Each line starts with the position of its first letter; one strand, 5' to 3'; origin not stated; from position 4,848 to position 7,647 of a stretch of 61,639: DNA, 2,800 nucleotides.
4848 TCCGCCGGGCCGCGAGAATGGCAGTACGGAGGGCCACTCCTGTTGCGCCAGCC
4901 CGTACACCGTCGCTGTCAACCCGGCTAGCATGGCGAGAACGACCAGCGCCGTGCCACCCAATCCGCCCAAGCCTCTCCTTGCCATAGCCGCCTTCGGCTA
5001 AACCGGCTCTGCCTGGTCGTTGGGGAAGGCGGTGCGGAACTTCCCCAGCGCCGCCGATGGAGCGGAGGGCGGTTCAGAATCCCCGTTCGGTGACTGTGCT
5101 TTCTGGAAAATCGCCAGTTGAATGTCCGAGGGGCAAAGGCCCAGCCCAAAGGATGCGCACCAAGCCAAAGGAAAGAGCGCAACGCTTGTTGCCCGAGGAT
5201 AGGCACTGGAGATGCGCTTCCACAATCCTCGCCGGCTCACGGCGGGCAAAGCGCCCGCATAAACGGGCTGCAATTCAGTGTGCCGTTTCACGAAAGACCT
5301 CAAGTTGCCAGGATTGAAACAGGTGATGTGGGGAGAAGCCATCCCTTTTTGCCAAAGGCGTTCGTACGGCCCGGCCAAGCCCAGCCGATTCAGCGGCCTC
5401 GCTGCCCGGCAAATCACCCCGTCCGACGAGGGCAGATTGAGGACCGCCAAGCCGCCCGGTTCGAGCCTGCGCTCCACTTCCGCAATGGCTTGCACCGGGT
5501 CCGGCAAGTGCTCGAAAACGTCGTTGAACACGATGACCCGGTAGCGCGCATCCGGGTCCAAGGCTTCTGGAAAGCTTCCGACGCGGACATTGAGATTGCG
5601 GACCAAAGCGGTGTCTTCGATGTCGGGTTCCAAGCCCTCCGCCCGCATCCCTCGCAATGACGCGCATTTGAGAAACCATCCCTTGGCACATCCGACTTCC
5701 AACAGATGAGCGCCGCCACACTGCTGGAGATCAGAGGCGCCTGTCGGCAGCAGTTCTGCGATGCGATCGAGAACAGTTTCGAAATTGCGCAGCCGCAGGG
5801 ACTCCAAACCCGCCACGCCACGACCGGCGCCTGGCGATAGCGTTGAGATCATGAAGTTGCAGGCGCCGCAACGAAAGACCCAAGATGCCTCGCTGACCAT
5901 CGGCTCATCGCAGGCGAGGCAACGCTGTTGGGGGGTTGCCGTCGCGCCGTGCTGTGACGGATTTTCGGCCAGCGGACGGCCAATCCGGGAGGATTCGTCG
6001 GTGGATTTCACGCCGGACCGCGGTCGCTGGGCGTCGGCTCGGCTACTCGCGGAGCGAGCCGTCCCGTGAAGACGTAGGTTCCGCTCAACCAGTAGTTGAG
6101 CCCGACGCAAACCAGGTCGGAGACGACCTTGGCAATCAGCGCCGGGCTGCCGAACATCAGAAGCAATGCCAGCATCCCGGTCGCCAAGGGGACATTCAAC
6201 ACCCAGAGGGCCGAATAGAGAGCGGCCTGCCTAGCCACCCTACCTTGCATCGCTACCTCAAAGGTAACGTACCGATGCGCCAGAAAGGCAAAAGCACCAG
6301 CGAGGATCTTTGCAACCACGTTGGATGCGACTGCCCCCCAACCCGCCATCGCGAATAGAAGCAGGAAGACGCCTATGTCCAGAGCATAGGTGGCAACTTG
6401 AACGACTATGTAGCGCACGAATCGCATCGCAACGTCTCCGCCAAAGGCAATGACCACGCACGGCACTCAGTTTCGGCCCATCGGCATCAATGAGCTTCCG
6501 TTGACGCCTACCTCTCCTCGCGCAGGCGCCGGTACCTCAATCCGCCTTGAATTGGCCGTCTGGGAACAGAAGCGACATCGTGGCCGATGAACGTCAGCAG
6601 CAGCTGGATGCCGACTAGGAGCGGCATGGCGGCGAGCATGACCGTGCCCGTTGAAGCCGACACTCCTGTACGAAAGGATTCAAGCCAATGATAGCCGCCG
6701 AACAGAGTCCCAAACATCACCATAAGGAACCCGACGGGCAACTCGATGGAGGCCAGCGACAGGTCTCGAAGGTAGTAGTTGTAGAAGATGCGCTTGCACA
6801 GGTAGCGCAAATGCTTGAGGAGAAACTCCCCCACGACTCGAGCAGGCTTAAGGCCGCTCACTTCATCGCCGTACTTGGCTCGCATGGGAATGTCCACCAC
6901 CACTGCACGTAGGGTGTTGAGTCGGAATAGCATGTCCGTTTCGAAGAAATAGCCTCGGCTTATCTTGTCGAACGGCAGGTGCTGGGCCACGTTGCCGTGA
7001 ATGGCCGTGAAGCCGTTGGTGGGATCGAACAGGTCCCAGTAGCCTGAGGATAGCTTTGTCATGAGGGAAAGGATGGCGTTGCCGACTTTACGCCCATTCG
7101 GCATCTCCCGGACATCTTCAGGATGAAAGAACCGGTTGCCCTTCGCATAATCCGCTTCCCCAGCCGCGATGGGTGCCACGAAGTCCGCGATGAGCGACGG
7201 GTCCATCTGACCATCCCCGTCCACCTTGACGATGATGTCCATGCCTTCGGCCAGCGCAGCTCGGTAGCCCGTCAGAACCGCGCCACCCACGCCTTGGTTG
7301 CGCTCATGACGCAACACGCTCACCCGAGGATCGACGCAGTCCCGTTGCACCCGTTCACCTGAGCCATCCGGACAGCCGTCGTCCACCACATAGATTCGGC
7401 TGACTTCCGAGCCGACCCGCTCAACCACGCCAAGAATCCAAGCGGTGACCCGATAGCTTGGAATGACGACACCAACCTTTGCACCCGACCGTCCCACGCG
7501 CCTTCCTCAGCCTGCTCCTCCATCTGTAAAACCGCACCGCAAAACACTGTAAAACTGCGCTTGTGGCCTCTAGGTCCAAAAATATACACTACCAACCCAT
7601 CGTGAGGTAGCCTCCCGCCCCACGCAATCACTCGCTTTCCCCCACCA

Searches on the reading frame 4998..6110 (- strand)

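Call 38: search_protein_families(library=pfam, max_evalue=0.001, proteins=[window:4998-6110:-])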
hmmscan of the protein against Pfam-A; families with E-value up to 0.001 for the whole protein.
window:4998-6110:- (370 aa): 5 families
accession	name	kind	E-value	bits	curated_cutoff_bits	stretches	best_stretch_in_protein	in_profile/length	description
PF13489.12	Methyltransf_23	-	1.9e-18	67.1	27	1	112-274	8-154/164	Methyltransferase domain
PF08241.18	Methyltransf_11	-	2.6e-08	34.8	21.2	1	137-223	1-94/95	Methyltransferase domain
PF13649.12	Methyltransf_25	-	5.4e-05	24.3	27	1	137-220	2-97/97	Methyltransferase domain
PF08242.18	Methyltransf_12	-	5.8e-05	24.2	30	1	181-221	59-97/98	Methyltransferase domain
PF13847.12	Methyltransf_31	-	0.00011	22.4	27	0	169-228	52-113/145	Methyltransferase domain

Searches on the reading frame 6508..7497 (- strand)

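Call 38: search_protein_families(library=pfam, max_evalue=0.001, proteins=[window:6508-7497:-])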
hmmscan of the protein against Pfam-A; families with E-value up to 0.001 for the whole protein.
window:6508-7497:- (329 aa): 1 family
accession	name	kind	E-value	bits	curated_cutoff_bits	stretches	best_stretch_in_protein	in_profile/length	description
PF00535.33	Glycos_transf_2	-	2.2e-19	70.5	23.3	1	10-167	2-160/168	Glycosyl transferase family 2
